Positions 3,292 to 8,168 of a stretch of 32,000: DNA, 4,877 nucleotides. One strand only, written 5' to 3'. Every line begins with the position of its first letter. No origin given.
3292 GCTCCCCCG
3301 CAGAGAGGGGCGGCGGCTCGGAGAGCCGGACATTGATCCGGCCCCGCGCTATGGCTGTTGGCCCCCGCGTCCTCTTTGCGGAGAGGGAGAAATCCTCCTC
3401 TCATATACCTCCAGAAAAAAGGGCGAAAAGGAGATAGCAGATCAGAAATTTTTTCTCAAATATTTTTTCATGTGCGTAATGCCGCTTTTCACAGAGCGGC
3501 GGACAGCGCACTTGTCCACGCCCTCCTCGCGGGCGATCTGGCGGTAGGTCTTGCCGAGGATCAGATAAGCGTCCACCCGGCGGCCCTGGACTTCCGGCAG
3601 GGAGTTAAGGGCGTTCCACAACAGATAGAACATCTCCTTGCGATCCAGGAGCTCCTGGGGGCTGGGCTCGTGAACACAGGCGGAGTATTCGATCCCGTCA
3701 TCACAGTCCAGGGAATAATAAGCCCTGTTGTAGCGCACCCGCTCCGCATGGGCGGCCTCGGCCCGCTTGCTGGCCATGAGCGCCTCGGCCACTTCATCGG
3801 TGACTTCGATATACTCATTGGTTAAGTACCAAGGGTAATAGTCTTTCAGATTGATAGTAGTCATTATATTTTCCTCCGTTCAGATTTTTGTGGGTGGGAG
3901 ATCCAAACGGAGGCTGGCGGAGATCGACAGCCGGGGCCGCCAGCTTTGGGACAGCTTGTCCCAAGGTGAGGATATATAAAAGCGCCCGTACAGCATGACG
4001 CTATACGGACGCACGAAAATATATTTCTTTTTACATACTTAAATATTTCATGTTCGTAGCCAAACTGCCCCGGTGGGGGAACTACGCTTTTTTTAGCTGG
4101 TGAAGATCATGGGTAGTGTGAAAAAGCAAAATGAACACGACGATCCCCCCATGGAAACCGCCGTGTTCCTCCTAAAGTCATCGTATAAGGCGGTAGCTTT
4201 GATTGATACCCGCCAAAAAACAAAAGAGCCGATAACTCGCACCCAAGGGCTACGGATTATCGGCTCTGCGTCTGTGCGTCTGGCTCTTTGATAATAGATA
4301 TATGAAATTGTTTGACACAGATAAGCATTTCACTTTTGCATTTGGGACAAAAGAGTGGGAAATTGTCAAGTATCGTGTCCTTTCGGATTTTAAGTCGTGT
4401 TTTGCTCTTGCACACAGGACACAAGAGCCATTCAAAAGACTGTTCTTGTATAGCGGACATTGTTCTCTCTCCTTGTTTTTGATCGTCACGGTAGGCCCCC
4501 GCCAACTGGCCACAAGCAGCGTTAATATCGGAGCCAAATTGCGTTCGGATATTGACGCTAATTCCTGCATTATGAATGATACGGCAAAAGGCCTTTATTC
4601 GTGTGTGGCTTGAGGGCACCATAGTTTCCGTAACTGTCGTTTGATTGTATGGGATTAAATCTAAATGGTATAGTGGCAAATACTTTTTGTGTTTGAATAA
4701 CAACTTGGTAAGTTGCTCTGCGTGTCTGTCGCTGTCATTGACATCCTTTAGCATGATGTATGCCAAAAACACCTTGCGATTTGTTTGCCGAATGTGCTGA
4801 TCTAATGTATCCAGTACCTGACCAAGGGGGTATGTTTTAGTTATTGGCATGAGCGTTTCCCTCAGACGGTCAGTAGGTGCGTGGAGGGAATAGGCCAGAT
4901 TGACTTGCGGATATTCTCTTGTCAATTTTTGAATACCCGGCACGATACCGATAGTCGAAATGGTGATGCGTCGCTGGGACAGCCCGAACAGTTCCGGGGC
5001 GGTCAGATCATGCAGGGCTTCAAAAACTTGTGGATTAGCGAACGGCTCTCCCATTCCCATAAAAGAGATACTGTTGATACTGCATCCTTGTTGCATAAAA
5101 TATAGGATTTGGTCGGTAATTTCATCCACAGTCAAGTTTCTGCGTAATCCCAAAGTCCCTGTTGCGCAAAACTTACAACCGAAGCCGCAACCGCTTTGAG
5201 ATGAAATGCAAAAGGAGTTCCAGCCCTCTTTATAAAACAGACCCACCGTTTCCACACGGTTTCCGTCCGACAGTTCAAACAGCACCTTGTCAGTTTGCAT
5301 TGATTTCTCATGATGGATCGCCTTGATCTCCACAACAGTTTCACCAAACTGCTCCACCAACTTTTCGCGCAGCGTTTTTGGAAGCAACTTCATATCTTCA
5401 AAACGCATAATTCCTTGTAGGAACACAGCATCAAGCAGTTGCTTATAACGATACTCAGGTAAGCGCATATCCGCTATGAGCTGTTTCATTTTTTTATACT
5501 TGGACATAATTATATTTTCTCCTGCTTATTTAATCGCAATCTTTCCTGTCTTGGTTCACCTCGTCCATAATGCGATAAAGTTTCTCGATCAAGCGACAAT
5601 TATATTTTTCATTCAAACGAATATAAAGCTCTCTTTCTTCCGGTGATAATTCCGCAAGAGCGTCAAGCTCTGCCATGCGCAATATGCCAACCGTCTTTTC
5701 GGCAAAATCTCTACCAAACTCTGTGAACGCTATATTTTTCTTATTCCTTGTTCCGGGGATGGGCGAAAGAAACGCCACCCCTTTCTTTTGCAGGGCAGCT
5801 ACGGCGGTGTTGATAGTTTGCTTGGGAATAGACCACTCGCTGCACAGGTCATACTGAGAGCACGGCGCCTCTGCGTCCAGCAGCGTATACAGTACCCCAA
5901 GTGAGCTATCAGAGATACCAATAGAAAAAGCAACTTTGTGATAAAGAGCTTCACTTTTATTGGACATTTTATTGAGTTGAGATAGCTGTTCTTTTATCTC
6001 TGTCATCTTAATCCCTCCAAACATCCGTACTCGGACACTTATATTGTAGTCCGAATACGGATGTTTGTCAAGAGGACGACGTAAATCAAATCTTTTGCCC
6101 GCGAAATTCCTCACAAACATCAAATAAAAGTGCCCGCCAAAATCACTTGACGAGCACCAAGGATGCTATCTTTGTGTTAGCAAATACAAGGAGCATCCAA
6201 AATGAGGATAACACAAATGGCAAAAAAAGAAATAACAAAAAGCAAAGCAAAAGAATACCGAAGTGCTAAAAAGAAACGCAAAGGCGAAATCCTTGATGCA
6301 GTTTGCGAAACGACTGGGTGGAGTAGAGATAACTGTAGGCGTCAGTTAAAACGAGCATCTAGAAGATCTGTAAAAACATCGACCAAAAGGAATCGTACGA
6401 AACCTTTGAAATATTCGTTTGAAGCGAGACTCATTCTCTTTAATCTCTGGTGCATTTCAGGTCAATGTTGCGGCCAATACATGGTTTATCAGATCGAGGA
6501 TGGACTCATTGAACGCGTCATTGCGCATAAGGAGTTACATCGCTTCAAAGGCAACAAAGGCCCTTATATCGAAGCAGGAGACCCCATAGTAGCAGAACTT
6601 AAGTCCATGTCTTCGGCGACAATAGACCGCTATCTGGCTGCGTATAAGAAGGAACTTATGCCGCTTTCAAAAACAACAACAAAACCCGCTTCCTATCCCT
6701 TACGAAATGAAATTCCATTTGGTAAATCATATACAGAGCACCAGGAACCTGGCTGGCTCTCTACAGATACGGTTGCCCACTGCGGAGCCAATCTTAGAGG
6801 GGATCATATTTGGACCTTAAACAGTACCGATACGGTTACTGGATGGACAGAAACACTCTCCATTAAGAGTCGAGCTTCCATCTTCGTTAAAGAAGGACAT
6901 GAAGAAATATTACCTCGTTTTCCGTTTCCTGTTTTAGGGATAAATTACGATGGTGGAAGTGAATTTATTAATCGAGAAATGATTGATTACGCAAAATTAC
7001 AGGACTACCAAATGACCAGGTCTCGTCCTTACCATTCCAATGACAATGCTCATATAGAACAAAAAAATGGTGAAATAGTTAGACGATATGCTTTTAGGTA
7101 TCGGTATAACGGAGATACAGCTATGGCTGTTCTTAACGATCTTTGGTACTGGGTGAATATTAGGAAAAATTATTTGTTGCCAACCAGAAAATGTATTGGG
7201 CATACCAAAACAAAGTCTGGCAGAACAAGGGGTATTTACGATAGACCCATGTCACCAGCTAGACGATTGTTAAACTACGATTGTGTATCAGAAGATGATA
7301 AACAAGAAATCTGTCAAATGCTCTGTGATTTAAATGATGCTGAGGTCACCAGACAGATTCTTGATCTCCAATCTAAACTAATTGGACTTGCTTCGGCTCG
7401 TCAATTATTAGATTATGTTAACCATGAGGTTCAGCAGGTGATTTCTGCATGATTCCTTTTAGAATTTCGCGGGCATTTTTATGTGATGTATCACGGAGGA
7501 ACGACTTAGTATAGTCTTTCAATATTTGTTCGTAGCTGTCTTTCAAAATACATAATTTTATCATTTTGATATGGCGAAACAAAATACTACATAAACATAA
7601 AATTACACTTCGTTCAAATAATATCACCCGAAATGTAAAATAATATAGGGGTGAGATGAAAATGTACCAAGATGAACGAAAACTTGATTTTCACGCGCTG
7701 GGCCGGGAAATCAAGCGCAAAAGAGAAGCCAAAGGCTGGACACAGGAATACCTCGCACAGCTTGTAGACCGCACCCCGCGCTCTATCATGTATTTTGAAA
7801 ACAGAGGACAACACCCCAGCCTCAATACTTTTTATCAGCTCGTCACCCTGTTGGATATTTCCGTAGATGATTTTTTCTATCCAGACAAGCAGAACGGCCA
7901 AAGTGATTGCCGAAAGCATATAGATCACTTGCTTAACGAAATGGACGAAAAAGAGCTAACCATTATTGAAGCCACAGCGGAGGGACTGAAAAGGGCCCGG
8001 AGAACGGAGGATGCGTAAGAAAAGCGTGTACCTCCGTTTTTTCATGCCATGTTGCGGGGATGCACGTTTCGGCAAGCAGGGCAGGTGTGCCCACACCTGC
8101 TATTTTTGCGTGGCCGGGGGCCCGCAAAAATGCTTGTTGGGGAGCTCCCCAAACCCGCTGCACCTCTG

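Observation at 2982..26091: Fourteen copies of a 23-27 bp palindrome confined to the ICE backbone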

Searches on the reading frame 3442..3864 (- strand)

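Call 5: search_protein_families(library=pfam, proteins=[window:3442-3864:-], max_evalue=0.01)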
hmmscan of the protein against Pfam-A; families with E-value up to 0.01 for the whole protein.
window:3442-3864:- (140 aa): 2 families
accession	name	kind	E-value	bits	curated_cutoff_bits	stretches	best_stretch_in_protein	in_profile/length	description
PF08281.18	Sigma70_r4_2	-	0.0005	20.1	25.7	1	82-125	4-47/54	Sigma-70, region 4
PF13022.12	HTH_Tnp_1_2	-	0.0035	17.9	27.9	0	4-38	38-72/122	Helix-turn-helix of insertion element transposase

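Call 39: search_protein_families(library=ncbifam, proteins=[window:3442-3864:-], max_evalue=0.01)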
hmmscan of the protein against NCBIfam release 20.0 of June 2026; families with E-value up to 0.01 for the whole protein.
window:3442-3864:- (140 aa): 7 families
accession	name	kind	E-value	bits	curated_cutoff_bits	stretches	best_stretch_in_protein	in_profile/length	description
TIGR02937.1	sigma70-ECF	superfamily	1.9e-08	34.1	42.9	1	54-136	83-165/165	sigma-70 family RNA polymerase sigma factor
TIGR02985.1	Sig70_bacteroi1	subfamily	1.9e-05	25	126.4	1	60-136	91-162/162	RNA polymerase sigma-70 factor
NF005448.0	PRK07037.1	equivalog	3.2e-05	23.5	190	1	48-137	85-172/186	RNA polymerase factor sigma-70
NF005644.0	PRK07408.1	subfamily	0.0002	21.1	261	1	24-139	136-256/258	RNA polymerase sigma factor SigF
NF005248.0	PRK06759.1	equivalog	0.00048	19.9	133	1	62-137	80-155/156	RNA polymerase factor sigma-70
TIGR02984.1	Sig-70_plancto1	subfamily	0.0047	16.5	183.75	1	62-136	114-188/189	RNA polymerase sigma-70 factor, Planctomycetaceae-specific subfamily 1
NF045783.1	Nigrythrn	equivalog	0.0049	17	340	1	7-63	120-174/202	nigerythrin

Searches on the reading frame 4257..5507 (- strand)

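Call 5: search_protein_families(library=pfam, proteins=[window:4257-5507:-], max_evalue=0.01)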
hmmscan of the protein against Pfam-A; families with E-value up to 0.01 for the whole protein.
window:4257-5507:- (416 aa): 3 families
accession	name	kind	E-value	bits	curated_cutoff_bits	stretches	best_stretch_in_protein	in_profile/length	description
PF14205.11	Cys_rich_KTR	-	4.5e-28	97.3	25.5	1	359-411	2-54/54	Cysteine-rich KTR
PF04055.27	Radical_SAM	-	1.5e-14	55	29.5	1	102-261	2-159/166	Radical SAM superfamily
PF21016.3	RlmN_N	-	2.7e-05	24.3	24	1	4-53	8-57/60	Ribosomal RNA large subunit methyltransferase N-terminal domain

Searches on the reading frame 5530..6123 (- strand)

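Call 5: search_protein_families(library=pfam, proteins=[window:5530-6123:-], max_evalue=0.01)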
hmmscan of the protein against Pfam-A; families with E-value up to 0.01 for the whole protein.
window:5530-6123:- (197 aa): 2 families
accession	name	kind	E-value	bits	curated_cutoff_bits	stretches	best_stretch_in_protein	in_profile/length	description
PF12802.13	MarR_2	-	7.5e-08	32.9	27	1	69-117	2-50/61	MarR family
PF01978.25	TrmB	-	0.0065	16.7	25.6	0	68-117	4-52/68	Sugar-specific transcriptional regulator TrmB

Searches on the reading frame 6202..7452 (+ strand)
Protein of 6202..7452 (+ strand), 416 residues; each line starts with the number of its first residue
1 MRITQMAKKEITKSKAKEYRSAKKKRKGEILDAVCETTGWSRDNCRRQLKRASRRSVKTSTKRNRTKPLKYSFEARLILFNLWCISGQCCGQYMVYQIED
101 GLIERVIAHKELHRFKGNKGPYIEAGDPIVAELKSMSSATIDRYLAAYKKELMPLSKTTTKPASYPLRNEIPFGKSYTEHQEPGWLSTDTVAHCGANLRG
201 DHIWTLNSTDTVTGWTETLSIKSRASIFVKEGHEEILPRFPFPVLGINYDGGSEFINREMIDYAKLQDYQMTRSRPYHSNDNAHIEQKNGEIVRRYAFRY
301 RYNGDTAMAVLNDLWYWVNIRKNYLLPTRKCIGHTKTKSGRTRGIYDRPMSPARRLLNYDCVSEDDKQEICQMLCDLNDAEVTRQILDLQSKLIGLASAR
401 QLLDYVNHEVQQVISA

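Call 5: search_protein_families(library=pfam, proteins=[window:6202-7452:+], max_evalue=0.01)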
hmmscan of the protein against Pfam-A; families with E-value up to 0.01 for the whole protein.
window:6202-7452:+ (416 aa): 1 family
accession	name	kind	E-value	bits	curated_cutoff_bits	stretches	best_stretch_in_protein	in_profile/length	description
PF00665.32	rve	-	9.2e-08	32.7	32.6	1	180-279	2-102/102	Integrase core domain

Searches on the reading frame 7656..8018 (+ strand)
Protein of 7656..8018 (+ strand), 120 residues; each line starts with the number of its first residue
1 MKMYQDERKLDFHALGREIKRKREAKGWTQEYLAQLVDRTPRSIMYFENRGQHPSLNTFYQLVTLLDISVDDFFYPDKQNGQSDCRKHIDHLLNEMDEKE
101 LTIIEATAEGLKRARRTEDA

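Call 5: search_protein_families(library=pfam, proteins=[window:7656-8018:+], max_evalue=0.01)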
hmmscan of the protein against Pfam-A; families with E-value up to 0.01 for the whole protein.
window:7656-8018:+ (120 aa): 3 families
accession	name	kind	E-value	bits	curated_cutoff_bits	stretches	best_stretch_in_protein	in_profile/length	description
PF18430.7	DBD_HTH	-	7.9e-10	38.8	25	1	85-115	4-34/35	Putative DNA-binding domain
PF01381.28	HTH_3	-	1.2e-08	35.3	23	1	19-73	1-55/55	Helix-turn-helix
PF13560.12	HTH_31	-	3.7e-07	30.8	27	1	14-71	1-59/64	Helix-turn-helix domain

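Call 39: search_protein_families(library=ncbifam, proteins=[window:7656-8018:+], max_evalue=0.01)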
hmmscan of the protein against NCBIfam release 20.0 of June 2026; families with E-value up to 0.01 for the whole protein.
window:7656-8018:+ (120 aa): 11 families
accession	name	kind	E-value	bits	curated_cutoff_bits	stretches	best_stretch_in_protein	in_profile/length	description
NF041951.1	phage_RstR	subfamily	1.2e-09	38.4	80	1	16-117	4-105/108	RstR family transcriptional repressor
NF047948.1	male_kill_WMK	equivalog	1.1e-07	31.6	300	1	12-98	160-244/300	WO male-killing family protein Wmk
TIGR03070.1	couple_hipB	subfamily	4.7e-07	29.7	71.65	1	14-68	2-56/58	type II toxin-antitoxin system Y4mF family antitoxin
NF052239.1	antitox_spr1629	equivalog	2.8e-05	23.4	335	1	15-82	3-70/377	spr1629 family repressor/antitoxin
TIGR00270.2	TIGR00270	equivalog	4e-05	23.5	110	1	17-70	78-131/159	multiprotein bridging factor aMBF1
NF007271.0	PRK09726.1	equivalog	5.6e-05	23.1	79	1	15-70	13-68/88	type II toxin-antitoxin system antitoxin HipB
TIGR03830.1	CxxCG_CxxCG_HTH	subfamily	6.1e-05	22.8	61.8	1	3-67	54-117/127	type II TA system antitoxin MqsA family protein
NF007408.0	PRK09943.1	equivalog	0.00012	21.7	211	1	14-90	7-83/185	HTH-type transcriptional regulator PuuR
NF007257.0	PRK09706.1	subfamily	0.00013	21.7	101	1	13-104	4-96/135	transcriptional repressor DicA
NF006015.0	PRK08154.1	subfamily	0.0014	17.9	204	1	6-115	22-129/314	anaerobic benzoate catabolism transcriptional regulator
NF003162.0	PRK04140.1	equivalog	0.0043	16.1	263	1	16-70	128-182/317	transcriptional regulator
